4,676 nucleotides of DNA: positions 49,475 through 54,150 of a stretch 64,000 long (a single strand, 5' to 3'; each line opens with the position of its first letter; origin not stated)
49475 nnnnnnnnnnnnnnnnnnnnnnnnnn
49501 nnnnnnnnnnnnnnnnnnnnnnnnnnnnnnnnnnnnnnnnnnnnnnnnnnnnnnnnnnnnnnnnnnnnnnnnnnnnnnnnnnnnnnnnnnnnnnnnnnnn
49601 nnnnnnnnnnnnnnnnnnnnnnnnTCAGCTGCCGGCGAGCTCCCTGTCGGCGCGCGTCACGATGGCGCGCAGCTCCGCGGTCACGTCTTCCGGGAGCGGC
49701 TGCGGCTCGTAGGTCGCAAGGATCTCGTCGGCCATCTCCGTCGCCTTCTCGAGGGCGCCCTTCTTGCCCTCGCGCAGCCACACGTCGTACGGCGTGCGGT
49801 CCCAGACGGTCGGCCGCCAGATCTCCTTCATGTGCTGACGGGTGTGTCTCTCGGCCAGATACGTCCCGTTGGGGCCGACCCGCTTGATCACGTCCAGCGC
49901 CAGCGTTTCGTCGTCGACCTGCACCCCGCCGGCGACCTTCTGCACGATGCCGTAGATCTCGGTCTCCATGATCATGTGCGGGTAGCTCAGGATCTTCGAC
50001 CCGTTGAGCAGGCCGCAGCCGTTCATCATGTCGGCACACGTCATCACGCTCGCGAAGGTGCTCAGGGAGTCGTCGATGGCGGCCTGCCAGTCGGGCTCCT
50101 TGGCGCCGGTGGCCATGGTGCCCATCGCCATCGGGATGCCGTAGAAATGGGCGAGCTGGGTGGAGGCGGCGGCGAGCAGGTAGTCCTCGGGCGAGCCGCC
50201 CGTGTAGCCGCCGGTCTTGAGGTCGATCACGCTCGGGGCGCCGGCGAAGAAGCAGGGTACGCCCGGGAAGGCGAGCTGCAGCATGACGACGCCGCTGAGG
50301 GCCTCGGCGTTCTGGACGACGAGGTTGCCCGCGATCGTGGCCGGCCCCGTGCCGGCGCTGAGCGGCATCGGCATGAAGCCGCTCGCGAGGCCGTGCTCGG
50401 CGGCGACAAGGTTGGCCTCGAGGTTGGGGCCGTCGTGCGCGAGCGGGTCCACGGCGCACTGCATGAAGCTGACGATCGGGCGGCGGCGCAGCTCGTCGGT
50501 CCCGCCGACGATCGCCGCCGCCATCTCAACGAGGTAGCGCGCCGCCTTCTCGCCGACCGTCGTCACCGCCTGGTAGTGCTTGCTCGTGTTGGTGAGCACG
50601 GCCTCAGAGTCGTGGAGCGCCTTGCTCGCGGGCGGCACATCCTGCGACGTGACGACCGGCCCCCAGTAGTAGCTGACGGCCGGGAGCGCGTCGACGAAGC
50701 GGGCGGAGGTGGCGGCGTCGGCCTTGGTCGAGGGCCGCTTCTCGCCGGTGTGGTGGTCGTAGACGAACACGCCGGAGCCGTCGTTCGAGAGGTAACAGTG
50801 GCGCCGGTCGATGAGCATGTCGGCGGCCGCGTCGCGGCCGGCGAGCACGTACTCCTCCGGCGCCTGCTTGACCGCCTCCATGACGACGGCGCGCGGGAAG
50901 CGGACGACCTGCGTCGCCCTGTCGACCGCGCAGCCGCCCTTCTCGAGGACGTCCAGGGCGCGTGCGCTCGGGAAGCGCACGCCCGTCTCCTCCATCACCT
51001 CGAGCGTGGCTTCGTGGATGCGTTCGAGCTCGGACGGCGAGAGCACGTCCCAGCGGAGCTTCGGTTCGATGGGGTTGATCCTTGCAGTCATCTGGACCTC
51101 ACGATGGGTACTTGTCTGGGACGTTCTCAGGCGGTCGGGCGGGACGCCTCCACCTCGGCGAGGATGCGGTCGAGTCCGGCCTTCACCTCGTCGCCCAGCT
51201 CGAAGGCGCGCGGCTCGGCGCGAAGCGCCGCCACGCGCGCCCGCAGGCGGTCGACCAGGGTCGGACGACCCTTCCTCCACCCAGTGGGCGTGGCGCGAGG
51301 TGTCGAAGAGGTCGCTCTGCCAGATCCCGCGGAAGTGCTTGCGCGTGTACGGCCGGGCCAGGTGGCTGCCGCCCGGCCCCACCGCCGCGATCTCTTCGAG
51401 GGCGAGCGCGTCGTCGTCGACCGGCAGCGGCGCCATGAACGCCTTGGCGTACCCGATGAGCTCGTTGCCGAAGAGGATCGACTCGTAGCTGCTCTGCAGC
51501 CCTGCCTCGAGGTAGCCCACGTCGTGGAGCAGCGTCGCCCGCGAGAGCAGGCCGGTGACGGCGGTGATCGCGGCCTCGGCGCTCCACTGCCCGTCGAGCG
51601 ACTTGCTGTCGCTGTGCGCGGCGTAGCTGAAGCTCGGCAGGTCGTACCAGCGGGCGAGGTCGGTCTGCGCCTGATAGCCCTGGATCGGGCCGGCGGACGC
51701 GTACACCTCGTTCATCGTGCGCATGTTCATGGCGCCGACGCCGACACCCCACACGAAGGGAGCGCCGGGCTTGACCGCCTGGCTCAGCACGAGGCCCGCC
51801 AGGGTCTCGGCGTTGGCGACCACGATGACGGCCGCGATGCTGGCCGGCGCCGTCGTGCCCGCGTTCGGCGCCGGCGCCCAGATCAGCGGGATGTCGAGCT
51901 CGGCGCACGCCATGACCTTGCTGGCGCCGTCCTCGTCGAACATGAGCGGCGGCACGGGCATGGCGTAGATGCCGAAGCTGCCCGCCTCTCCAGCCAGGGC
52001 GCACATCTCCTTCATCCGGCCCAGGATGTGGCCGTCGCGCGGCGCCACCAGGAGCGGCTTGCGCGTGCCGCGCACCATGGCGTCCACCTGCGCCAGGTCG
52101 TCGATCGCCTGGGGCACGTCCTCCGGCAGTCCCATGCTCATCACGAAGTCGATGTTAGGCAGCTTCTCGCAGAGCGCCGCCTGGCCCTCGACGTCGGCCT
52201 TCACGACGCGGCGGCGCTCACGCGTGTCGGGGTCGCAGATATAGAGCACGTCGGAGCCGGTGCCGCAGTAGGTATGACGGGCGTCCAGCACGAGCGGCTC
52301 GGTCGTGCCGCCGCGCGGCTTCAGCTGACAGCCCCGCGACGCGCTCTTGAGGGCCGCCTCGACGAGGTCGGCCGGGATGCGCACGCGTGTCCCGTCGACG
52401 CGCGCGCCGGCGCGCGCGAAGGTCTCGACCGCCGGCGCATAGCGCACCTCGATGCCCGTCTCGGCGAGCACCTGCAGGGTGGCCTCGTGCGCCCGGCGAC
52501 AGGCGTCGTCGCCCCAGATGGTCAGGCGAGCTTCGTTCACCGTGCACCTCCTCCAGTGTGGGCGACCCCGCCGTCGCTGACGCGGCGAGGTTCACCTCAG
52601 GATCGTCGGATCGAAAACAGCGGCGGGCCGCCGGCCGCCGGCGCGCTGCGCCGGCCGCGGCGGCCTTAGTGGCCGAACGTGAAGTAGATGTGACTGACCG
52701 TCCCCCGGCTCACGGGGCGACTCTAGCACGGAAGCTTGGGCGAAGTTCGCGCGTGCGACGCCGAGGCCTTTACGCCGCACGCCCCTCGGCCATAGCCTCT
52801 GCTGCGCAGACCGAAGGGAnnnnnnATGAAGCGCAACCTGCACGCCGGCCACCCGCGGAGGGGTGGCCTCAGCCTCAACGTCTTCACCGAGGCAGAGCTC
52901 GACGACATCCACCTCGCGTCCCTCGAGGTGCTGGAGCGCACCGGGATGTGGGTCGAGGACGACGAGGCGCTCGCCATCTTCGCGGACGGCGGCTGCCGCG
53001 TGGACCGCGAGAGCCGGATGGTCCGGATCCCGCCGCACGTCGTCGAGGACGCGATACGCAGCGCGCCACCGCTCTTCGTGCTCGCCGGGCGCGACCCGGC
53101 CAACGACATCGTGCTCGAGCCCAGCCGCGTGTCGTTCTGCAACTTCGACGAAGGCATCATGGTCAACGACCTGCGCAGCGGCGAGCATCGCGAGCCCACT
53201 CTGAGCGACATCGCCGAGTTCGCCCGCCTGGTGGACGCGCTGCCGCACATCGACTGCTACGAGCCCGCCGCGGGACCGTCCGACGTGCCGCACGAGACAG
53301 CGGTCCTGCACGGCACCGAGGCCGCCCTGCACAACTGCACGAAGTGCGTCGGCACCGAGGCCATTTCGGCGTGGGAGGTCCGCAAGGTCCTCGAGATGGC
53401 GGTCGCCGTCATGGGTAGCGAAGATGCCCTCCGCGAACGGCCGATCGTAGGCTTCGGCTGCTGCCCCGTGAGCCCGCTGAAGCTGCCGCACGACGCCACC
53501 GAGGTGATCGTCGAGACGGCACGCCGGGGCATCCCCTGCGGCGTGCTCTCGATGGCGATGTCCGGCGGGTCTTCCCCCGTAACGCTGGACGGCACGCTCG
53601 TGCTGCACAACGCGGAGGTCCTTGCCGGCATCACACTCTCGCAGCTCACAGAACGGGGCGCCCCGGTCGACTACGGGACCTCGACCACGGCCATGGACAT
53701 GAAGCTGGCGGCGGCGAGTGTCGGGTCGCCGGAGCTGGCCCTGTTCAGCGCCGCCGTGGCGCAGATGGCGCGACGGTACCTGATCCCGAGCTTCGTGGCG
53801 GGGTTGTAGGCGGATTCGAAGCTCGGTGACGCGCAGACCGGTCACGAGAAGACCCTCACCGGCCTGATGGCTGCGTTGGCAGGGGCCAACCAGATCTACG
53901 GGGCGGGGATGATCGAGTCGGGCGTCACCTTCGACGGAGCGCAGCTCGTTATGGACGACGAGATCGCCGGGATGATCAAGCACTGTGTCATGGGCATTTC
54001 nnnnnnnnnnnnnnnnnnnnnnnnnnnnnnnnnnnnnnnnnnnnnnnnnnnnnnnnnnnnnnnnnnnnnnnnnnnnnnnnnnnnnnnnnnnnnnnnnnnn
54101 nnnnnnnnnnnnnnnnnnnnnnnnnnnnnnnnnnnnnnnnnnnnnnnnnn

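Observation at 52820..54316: Pyrrolysine-type mttB with an in-frame amber codon in a high-GC, actinobacterial-like genome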

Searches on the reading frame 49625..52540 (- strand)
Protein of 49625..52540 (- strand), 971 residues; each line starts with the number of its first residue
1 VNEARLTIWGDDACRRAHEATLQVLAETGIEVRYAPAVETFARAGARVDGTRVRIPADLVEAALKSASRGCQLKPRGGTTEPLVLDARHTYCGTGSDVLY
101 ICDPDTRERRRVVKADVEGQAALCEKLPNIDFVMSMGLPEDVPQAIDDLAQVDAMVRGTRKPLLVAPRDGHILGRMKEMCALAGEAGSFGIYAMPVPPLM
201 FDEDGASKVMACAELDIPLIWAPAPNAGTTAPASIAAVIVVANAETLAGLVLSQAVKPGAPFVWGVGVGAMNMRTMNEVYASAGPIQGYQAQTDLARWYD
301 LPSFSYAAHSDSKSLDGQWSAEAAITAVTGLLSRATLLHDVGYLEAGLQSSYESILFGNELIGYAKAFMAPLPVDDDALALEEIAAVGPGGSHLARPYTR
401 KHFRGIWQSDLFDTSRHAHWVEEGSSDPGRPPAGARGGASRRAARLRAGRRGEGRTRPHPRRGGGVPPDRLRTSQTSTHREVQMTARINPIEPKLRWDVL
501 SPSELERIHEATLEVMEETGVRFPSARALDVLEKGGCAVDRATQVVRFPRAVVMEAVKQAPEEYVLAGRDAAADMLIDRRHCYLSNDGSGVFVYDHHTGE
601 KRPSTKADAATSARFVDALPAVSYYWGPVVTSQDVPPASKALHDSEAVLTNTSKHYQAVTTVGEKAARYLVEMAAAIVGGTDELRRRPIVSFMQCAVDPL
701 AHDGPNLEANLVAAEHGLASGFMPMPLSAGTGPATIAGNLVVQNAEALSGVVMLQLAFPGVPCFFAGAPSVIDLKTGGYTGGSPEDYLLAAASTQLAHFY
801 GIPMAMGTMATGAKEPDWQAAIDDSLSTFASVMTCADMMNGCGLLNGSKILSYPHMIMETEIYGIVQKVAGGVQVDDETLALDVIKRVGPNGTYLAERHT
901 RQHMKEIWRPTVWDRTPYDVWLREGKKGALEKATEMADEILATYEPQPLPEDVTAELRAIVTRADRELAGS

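Call 8: search_protein_families(library=pfam, proteins=[window:49625-52540:-])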
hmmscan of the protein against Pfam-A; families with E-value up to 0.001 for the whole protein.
window:49625-52540:- (971 aa): 1 family
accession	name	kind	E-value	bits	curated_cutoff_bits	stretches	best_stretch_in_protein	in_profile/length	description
PF06253.16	MTTB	-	2.1e-163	544.4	25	2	475-968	8-499/500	Trimethylamine methyltransferase (MTTB)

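Call 9: search_protein_families(library=ncbifam, proteins=[window:49625-52540:-])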
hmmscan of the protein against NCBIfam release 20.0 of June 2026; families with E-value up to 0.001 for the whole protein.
window:49625-52540:- (971 aa): 1 family
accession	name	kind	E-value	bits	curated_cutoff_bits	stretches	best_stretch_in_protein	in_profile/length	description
TIGR02369.2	trimeth_pyl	equivalog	5.2e-219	727.5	525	2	498-965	4-469/469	[trimethylamine--corrinoid protein] Co-methyltransferase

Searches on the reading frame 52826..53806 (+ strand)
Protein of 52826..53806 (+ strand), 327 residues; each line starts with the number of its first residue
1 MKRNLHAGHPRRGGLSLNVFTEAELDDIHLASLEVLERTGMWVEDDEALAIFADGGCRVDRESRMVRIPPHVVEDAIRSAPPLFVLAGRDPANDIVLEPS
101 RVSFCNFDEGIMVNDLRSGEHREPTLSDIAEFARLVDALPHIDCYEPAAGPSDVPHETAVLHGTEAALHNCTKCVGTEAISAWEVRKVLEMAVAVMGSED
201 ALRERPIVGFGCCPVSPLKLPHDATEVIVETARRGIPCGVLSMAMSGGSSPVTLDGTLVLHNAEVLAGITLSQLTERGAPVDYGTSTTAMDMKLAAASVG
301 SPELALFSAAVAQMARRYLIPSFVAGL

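Call 6: search_protein_families(library=pfam, proteins=[window:52826-53806:+])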
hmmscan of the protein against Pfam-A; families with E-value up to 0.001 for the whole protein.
window:52826-53806:+ (327 aa): 1 family
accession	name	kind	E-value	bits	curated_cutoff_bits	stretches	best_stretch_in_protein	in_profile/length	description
PF06253.16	MTTB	-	1.1e-60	205.5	25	1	11-323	25-334/500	Trimethylamine methyltransferase (MTTB)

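Call 33: find_related_loci(query=window:52826-53806:+, collection=genome_contigs, flank=10000)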
Query seq(327 aa) (327 aa) in genome_contigs; peptide patterns used: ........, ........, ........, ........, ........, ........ (x = any residue, [..] = any of these).
65 stretches matched a pattern; 12 encode a relative of the query (tblastn E <= 1e-3); 12 distinct loci.
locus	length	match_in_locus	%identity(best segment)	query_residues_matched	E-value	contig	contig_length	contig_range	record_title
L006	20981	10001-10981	82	1-327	0e+0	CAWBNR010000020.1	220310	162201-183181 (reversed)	MAG: uncultured Thermoleophilia bacterium isolate MFD01299.bin.2.115 genome assembly, contig: contig_81615, whole genome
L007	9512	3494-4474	81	1-327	1e-178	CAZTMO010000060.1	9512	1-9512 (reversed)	MAG TPA_asm: uncultured Thermoleophilia bacterium isolate binchicken_co74_431 genome assembly, contig: NODE_13798_length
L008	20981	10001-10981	80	1-327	7e-175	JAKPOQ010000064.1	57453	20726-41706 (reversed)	MAG: Actinomycetes bacterium isolate JPNA_maxbin.076 k141_241211, whole genome shotgun sequence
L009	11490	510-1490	80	1-327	1e-174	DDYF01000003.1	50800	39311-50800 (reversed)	MAG TPA_asm: Thermoleophilia bacterium UBA2241 UBA2241_contig_897, whole genome shotgun sequence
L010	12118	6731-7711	80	1-327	1e-174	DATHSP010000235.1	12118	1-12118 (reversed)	MAG TPA_asm: Thermoleophilia bacterium isolate SMAG_U16054 k141_616919, whole genome shotgun sequence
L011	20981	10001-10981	79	1-327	2e-173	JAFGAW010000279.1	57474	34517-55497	MAG: Thermoleophilia bacterium isolate Zod_maxbin.0406_1 k87_7707451, whole genome shotgun sequence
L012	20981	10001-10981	78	1-327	5e-171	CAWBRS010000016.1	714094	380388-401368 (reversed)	MAG: uncultured Thermoleophilia bacterium isolate MFD00709.bin.2.166 genome assembly, contig: contig_47876, whole genome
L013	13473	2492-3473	80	1-327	5e-149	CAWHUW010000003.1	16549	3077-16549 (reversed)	MAG: uncultured Thermoleophilia bacterium isolate MFD02979.bin.2.124 genome assembly, contig: contig_106555, whole genom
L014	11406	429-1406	55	1-326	2e-113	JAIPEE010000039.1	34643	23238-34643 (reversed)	MAG: Desulfobacterales bacterium isolate Tobar13.5m-G30 Tobar13-5m-C1388, whole genome shotgun sequence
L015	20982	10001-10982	81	1-327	4e-91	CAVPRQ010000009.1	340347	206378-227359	MAG: uncultured Thermoleophilia bacterium isolate MFD00032.bin.2.201 genome assembly, contig: contig_18562, whole genome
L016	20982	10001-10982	77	1-327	5e-150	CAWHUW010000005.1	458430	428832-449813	MAG: uncultured Thermoleophilia bacterium isolate MFD02979.bin.2.124 genome assembly, contig: contig_32714, whole genome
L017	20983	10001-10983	61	1-327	2e-111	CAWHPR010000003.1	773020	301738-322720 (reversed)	MAG: uncultured Thermoleophilia bacterium isolate MFD04716.bin.3.19 genome assembly, contig: contig_24260, whole genome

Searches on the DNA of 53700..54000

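Call 68: search_rna_families(source=window, start=53700, end=54000, threshold=gathering, show_alignments=1)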
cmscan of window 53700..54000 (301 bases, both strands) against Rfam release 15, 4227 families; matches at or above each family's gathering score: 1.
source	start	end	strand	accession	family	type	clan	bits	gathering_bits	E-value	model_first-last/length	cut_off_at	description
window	53807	53906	+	RF02510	PYLIS_3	Cis-reg;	-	61.3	38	2e-12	1-100/100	no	Pyrrolysine insertion sequence mttB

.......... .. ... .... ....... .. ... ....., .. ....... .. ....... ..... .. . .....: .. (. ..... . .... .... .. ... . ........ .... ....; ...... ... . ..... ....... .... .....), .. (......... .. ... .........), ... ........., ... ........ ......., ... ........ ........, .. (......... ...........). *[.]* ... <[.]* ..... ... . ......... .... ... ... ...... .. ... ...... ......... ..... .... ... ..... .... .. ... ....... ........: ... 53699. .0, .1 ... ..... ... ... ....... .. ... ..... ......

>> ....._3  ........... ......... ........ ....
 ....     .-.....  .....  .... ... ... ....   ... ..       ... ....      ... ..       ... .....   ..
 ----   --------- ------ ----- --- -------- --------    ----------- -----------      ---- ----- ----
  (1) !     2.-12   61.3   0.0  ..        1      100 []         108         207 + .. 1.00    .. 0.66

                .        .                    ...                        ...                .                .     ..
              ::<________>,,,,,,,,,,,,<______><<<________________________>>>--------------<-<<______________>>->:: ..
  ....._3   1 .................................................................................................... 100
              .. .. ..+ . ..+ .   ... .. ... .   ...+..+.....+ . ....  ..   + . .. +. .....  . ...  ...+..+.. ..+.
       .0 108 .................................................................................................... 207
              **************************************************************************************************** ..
